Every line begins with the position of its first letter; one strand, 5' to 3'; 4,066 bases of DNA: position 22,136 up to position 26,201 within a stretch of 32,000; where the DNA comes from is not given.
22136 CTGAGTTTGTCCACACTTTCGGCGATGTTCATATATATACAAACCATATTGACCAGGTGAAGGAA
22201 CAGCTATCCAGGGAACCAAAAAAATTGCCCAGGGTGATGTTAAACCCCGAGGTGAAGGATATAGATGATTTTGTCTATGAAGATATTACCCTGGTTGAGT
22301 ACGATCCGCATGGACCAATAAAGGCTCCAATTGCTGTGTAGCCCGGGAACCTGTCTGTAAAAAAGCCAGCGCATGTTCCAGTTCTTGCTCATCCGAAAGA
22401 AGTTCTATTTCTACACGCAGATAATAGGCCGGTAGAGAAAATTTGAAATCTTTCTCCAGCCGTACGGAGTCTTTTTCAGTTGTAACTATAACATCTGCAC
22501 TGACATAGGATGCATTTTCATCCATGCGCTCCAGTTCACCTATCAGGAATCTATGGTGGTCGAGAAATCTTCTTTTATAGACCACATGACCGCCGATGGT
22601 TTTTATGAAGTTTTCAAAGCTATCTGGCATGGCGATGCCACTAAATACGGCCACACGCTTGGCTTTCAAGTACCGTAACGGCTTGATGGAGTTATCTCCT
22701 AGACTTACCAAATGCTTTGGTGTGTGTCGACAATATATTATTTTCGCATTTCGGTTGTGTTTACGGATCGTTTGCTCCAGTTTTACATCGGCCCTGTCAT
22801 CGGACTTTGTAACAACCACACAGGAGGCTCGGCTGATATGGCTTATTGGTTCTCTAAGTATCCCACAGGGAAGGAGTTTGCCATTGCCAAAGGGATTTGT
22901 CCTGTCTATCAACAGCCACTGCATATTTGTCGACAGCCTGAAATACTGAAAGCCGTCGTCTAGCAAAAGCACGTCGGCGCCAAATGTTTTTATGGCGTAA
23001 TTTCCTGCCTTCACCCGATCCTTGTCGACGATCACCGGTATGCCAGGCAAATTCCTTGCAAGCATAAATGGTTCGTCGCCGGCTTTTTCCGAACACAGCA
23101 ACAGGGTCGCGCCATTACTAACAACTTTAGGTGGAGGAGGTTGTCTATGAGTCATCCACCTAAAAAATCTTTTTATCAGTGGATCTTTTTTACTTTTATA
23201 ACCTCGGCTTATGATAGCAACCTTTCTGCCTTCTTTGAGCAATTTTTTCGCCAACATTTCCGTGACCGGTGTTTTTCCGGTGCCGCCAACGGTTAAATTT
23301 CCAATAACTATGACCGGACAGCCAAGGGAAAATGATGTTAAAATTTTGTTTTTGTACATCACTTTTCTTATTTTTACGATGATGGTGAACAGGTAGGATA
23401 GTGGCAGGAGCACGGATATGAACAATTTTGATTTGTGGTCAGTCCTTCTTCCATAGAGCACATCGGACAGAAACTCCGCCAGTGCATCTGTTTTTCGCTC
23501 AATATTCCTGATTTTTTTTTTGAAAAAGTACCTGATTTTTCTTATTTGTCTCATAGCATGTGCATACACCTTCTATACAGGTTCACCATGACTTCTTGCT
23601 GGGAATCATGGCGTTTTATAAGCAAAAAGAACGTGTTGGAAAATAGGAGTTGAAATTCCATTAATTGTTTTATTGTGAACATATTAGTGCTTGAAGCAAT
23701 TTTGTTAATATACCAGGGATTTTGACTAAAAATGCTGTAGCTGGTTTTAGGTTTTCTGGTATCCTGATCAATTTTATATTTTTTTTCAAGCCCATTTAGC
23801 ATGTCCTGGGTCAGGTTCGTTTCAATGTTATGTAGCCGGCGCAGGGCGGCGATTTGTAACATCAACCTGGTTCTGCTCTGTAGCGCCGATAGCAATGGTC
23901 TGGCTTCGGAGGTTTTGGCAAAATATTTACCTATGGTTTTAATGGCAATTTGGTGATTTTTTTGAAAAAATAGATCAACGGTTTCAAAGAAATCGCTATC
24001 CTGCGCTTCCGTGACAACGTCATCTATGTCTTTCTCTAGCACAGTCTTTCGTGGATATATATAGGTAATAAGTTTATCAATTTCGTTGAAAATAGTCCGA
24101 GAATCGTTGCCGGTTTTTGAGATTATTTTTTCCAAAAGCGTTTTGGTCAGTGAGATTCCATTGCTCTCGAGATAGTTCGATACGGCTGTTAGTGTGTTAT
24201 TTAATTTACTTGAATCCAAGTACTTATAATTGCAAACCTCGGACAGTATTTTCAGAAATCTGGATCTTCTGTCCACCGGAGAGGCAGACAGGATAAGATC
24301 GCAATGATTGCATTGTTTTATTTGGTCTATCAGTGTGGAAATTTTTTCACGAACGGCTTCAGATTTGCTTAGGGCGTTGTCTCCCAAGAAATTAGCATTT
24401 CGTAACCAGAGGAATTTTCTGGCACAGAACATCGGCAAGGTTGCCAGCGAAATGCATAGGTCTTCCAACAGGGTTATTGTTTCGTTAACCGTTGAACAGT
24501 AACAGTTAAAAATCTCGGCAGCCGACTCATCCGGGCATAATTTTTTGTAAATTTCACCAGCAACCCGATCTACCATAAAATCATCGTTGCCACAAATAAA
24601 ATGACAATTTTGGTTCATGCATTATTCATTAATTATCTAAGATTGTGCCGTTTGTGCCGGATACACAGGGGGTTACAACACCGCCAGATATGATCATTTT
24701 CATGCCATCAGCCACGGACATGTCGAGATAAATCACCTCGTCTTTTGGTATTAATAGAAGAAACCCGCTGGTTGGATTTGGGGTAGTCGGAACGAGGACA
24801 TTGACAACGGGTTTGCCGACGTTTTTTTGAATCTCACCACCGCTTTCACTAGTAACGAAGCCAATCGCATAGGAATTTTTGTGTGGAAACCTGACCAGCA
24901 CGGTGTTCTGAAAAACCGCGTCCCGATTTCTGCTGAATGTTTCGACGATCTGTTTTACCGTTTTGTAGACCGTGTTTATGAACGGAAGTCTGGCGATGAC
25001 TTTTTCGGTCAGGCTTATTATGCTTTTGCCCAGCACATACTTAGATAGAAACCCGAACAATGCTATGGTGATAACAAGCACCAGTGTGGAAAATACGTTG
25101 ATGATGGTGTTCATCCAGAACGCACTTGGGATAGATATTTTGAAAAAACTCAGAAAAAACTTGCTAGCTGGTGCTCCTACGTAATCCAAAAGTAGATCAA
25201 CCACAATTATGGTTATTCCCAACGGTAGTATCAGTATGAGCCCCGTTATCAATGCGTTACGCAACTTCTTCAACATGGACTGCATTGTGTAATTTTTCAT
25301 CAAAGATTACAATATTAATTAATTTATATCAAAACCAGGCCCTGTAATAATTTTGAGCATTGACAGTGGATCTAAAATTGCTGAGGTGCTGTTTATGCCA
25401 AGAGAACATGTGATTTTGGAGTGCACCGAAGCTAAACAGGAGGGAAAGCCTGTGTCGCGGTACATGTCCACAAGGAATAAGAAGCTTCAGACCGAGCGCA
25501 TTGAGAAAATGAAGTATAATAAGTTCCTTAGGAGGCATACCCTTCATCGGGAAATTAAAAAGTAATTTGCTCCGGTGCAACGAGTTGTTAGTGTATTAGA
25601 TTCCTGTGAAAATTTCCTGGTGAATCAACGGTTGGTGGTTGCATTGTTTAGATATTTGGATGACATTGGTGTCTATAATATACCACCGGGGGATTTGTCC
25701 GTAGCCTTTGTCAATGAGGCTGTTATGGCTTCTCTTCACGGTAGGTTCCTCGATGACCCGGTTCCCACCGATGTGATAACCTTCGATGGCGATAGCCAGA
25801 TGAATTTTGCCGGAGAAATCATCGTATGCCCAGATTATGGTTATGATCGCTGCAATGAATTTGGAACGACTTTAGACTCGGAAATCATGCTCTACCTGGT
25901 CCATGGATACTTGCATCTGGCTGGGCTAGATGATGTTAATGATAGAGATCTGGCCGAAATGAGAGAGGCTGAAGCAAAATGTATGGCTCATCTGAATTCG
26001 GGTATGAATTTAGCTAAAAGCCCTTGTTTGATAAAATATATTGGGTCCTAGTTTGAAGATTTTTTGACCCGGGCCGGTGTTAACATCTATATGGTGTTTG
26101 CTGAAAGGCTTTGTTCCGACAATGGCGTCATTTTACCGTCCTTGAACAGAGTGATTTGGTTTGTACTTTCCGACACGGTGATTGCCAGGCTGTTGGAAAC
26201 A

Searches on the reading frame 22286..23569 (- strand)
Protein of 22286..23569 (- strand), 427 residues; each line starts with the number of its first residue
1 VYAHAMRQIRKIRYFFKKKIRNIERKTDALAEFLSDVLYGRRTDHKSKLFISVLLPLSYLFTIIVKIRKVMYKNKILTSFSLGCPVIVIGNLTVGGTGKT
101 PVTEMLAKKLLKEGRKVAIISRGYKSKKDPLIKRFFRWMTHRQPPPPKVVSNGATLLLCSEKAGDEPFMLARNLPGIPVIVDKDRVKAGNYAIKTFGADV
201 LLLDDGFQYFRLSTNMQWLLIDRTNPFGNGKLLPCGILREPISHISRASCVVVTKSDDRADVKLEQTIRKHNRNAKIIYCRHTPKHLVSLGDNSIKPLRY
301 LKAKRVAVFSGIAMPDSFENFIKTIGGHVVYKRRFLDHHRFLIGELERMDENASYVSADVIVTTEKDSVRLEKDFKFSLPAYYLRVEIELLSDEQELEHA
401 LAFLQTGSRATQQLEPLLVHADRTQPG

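Call 27: search_protein_families(library=pfam, proteins=[window:22286-23569:-], max_evalue=0.001)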
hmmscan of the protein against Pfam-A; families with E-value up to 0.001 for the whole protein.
window:22286-23569:- (427 aa): 1 family
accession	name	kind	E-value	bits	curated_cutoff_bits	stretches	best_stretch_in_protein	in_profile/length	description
PF02606.20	LpxK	-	7.6e-84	282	27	1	53-401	4-323/328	Tetraacyldisaccharide-1-P 4'-kinase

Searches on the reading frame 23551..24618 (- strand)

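Call 27: search_protein_families(library=pfam, proteins=[window:23551-24618:-], max_evalue=0.001)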
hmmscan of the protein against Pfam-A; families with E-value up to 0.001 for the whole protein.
window:23551-24618:- (355 aa): 1 family
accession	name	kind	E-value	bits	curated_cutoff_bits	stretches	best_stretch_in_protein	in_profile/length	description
PF06144.19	DNA_pol3_delta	-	1.3e-05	25.6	21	1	6-127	1-116/124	DNA polymerase III, delta subunit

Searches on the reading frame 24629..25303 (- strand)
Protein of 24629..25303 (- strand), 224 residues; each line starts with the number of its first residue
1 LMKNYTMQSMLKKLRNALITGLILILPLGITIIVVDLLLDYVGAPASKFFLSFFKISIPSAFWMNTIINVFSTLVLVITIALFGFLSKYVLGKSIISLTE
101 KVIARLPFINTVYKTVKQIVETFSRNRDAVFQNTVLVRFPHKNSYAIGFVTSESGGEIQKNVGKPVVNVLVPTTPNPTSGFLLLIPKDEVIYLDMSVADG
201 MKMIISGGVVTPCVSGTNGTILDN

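Call 27: search_protein_families(library=pfam, proteins=[window:24629-25303:-], max_evalue=0.001)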
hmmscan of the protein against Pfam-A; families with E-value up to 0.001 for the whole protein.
window:24629-25303:- (224 aa): 1 family
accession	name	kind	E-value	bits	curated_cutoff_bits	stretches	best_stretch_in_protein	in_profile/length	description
PF04367.18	DUF502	-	2.3e-32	111.5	23.8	1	74-179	1-107/107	Protein of unknown function (DUF502)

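Call 85: search_protein_families(library=ncbifam, proteins=[window:24629-25303:-], max_evalue=0.00001)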
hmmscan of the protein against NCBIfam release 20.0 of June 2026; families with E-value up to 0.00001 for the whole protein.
window:24629-25303:- (224 aa): 0 families

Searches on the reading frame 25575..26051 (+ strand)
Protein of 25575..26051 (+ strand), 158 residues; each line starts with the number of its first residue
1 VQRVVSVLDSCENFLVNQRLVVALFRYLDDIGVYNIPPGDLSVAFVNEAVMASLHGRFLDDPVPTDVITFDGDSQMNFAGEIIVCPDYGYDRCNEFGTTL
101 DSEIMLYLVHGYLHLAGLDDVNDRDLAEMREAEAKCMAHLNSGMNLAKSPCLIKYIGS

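Call 27: search_protein_families(library=pfam, proteins=[window:25575-26051:+], max_evalue=0.001)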
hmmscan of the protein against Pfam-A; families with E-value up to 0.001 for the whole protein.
window:25575-26051:+ (158 aa): 1 family
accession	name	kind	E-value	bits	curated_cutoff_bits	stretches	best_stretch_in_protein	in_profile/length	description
PF02130.23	YbeY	-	3.1e-22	79.3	25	1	40-139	29-128/129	Endoribonuclease YbeY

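Call 85: search_protein_families(library=ncbifam, proteins=[window:25575-26051:+], max_evalue=0.00001)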
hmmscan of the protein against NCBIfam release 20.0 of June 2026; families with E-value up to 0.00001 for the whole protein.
window:25575-26051:+ (158 aa): 2 families
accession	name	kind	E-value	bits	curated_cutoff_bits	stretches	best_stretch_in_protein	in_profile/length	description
TIGR00043.2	TIGR00043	equivalog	6.2e-22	77.8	45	1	37-141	29-143/146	rRNA maturation RNase YbeY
NF010570.0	PRK13963.1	equivalog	3.1e-07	30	274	1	40-140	151-254/261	rRNA maturation RNase YbeY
